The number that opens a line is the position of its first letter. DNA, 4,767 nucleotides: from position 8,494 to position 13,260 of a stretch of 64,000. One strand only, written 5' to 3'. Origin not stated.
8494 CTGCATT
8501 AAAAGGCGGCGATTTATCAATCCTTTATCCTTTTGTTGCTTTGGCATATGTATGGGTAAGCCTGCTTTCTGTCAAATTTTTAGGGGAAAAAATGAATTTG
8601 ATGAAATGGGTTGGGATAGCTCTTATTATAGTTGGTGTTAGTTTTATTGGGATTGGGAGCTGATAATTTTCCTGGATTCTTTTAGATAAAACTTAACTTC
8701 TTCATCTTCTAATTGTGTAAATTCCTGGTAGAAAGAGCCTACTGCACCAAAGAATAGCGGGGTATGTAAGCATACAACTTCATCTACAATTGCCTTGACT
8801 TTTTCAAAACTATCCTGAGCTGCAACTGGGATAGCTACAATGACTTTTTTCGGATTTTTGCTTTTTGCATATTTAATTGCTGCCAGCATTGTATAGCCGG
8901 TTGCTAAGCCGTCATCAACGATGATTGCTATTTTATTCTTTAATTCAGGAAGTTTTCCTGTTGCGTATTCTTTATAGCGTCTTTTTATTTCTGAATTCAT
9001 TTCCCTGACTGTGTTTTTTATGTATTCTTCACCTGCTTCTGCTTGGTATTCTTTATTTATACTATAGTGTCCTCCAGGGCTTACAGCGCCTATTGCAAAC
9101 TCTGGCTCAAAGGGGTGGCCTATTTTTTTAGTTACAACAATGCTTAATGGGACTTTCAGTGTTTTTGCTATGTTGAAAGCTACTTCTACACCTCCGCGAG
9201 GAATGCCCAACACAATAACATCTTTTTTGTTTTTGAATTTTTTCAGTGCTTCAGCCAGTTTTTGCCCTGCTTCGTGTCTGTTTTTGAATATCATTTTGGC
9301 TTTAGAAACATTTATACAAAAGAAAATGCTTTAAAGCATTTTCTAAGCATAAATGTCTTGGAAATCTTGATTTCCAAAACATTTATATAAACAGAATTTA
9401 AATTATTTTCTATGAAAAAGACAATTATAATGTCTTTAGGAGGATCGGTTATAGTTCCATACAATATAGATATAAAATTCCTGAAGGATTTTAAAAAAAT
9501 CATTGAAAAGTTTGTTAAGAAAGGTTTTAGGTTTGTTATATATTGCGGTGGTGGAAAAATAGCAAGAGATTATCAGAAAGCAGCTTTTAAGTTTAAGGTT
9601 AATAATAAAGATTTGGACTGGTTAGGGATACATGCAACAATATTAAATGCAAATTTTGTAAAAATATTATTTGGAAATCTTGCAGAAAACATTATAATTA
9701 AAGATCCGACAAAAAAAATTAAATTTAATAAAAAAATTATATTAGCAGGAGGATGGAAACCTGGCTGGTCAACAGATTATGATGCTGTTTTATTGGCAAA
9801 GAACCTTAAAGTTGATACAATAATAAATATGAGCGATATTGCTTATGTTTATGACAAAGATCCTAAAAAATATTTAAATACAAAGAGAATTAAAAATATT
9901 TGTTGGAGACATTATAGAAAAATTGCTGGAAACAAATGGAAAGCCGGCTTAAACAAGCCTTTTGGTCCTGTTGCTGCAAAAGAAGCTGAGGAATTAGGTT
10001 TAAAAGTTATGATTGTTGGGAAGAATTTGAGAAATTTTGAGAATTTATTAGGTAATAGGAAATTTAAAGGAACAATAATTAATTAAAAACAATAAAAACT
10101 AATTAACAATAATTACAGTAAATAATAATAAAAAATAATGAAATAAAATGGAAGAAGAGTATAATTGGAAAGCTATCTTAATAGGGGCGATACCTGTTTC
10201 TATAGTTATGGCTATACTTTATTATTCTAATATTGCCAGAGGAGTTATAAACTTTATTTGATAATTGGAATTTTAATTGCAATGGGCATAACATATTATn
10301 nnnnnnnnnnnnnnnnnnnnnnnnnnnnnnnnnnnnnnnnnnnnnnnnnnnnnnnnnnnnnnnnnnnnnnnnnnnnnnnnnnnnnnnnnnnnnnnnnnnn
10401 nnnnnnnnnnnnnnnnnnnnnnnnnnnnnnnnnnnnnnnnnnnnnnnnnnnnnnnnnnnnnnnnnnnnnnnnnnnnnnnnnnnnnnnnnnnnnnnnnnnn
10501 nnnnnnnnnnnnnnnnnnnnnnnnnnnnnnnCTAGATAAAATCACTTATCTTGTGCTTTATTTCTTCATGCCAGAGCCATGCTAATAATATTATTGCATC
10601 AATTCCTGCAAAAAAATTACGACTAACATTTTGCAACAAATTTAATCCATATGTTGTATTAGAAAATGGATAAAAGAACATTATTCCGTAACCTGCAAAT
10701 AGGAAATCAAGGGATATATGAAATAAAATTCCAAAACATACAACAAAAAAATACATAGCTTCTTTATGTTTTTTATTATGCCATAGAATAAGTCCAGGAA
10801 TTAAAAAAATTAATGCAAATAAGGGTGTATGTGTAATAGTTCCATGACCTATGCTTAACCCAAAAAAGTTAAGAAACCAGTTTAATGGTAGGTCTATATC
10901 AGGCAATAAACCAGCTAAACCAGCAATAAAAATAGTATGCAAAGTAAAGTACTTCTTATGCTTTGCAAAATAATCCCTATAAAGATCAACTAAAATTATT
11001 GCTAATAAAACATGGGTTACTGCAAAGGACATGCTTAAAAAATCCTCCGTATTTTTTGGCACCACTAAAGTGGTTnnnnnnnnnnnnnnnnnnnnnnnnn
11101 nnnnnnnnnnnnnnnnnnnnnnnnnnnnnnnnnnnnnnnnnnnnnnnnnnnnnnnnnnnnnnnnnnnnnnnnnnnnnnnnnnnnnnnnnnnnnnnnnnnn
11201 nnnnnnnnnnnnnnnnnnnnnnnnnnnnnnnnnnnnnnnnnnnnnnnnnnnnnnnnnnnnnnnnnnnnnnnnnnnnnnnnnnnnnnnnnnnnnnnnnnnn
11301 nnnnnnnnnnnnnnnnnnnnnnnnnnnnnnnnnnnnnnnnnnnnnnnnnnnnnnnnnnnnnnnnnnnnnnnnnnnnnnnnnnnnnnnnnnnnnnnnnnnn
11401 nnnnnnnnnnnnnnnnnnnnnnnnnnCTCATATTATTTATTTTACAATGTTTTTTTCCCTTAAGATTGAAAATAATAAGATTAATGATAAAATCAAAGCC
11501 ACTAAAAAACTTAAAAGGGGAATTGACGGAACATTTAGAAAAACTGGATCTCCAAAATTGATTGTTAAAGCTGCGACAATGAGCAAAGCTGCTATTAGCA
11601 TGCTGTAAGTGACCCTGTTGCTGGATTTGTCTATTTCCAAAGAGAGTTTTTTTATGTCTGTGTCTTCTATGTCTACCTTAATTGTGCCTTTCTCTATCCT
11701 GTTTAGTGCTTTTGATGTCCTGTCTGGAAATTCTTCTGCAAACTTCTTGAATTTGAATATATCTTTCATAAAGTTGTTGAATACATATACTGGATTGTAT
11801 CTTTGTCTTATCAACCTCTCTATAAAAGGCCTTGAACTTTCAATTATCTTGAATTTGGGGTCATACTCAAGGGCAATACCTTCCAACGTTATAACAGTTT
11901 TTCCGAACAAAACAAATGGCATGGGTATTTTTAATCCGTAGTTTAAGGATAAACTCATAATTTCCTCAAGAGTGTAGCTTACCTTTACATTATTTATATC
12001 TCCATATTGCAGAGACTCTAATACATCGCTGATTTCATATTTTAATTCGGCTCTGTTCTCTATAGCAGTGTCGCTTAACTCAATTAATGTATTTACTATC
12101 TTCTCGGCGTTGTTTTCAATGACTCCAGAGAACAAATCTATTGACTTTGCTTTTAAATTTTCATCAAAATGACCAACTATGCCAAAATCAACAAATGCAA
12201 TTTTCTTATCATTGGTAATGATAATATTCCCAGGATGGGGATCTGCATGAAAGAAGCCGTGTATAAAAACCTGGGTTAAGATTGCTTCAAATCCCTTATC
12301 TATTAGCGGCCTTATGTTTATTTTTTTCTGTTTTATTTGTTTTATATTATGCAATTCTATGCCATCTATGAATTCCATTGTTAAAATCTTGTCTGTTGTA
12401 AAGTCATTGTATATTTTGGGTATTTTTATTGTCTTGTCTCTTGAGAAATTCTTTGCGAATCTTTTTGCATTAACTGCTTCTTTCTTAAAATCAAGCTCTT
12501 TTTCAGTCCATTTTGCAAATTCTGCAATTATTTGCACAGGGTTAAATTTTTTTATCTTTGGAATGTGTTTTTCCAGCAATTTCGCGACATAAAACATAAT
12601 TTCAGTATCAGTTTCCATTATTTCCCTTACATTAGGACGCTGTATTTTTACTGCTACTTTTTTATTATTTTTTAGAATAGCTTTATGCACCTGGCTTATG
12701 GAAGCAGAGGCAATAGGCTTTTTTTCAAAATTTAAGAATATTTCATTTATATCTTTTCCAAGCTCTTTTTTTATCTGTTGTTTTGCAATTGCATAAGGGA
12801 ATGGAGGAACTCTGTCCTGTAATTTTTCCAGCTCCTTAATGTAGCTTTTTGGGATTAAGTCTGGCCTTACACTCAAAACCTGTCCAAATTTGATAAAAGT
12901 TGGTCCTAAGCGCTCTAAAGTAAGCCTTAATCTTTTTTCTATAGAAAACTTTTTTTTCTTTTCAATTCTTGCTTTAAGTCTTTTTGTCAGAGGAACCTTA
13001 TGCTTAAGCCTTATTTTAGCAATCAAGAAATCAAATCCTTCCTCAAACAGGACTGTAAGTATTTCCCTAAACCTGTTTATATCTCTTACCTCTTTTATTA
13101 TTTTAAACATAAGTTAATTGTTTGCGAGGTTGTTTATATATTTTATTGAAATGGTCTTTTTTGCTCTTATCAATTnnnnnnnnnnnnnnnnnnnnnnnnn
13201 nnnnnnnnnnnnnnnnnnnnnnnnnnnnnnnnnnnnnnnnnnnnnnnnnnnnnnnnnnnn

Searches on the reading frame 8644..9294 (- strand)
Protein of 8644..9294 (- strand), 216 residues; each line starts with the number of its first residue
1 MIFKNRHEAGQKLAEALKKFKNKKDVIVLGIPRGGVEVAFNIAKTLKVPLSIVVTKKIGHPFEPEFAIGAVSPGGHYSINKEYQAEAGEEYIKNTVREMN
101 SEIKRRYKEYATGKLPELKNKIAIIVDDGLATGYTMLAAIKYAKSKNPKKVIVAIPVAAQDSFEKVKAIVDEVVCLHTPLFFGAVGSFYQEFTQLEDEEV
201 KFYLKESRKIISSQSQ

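Call 17: search_protein_families(library=pfam, proteins=[window:8644-9294:-], max_evalue=0.001)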
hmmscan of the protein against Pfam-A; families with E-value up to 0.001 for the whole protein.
window:8644-9294:- (216 aa): 3 families
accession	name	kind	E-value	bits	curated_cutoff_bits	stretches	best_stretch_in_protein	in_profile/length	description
PF00156.33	Pribosyltran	-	8.6e-20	71.1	26.3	1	12-180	14-145/158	Phosphoribosyl transferase domain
PF14681.12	UPRTase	-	0.00015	21.8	27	1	109-171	108-173/206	Uracil phosphoribosyltransferase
PF15609.12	PRTase_2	-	0.00085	19.3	28.8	0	120-158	119-157/188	Phosphoribosyl transferase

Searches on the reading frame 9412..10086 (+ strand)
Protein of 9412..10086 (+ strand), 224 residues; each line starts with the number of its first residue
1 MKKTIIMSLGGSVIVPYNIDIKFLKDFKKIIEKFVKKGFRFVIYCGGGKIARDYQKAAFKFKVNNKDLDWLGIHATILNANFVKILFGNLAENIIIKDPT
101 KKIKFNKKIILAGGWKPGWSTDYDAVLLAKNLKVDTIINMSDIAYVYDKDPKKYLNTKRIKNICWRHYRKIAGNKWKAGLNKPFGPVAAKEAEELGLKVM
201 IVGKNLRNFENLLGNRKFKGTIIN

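Call 17: search_protein_families(library=pfam, proteins=[window:9412-10086:+], max_evalue=0.001)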
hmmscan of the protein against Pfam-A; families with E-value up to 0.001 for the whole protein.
window:9412-10086:+ (224 aa): 1 family
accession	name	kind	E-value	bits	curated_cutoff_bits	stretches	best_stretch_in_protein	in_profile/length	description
PF00696.33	AA_kinase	-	6.4e-24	85.4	24.9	1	3-202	1-233/234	Amino acid kinase family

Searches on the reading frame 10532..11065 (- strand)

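Call 17: search_protein_families(library=pfam, proteins=[window:10532-11065:-], max_evalue=0.001)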
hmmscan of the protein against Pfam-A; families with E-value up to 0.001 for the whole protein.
window:10532-11065:- (177 aa): 1 family
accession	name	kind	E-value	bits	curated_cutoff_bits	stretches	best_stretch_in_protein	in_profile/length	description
PF04307.19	YdjM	-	2.7e-19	69.8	29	1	16-162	4-146/176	YdjM inner membrane protein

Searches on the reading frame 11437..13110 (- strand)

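Call 17: search_protein_families(library=pfam, proteins=[window:11437-13110:-], max_evalue=0.001)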
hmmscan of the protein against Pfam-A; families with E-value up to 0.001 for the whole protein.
window:11437-13110:- (557 aa): 3 families
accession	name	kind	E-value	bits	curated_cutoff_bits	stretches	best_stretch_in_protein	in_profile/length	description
PF03109.22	ABC1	-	4.6e-83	278.5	22.9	1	96-340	1-242/244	ABC1 atypical kinase-like domain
PF01163.29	RIO1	-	2.8e-06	27.5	22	1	141-310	2-149/187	RIO domain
PF00069.31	Pkinase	-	0.00011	22.1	31.7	1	210-321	43-154/263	Protein kinase domain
